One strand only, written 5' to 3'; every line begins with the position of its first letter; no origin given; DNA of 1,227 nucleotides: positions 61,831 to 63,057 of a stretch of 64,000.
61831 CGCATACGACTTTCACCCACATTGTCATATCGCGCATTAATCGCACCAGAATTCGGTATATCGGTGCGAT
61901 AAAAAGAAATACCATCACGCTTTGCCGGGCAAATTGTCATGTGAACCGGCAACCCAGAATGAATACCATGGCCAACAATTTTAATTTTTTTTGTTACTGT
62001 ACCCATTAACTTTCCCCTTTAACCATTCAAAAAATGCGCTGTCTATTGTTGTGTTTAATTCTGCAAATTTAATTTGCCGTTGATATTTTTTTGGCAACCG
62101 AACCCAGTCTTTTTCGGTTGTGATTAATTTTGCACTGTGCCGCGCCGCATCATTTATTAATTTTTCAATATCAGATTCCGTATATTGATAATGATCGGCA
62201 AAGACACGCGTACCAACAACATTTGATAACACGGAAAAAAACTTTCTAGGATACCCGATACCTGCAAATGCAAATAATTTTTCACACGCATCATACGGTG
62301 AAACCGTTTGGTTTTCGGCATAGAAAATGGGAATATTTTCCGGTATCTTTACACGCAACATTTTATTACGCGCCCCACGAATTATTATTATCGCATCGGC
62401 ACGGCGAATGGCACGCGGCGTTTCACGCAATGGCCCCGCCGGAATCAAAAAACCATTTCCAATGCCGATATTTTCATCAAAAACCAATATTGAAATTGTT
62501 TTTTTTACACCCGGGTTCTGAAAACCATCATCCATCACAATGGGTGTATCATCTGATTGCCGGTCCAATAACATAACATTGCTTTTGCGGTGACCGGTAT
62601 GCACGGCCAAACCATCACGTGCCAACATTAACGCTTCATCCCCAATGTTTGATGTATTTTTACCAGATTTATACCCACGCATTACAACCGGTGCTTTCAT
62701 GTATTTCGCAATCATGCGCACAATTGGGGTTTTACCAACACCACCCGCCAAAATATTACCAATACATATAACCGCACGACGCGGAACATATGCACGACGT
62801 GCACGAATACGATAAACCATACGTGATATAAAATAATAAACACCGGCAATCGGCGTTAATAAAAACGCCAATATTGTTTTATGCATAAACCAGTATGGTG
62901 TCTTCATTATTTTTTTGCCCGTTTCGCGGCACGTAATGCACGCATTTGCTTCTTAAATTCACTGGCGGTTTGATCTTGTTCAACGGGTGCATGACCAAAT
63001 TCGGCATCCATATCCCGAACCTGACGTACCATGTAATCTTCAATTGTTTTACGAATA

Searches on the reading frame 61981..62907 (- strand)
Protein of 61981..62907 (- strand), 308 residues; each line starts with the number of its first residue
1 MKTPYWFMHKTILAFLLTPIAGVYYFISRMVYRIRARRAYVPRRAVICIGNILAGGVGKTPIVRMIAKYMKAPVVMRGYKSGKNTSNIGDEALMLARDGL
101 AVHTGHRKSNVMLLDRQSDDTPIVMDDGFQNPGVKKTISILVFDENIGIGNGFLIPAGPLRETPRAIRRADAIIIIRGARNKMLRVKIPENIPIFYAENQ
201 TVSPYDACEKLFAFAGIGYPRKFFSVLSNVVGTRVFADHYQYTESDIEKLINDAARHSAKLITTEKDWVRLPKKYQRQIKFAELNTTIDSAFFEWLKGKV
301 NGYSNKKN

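Call 95: find_encoding_contigs(protein=window:61981-62907:-, flank=10000, max_places=1)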
Protein window:61981-62907:- (308 aa): 8 contigs read that carry it; 1 place shown.
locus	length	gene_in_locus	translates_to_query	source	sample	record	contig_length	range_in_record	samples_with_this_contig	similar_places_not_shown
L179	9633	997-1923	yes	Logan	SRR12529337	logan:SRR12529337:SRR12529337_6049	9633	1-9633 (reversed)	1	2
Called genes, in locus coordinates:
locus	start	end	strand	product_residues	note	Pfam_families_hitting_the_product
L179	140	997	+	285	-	PF04028:DUF374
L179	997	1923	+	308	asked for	PF02606:LpxK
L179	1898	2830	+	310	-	PF03331:LpxC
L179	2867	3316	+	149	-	-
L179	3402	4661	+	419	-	PF06864:PAP_PilO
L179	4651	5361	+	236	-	-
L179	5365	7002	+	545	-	PF00437:T2SSE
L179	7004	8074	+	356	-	PF00482:T2SSF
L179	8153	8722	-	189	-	-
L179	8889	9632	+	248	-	?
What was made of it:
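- Tried and rejected: The right side returned a short contig that lies inside the window (call 95).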
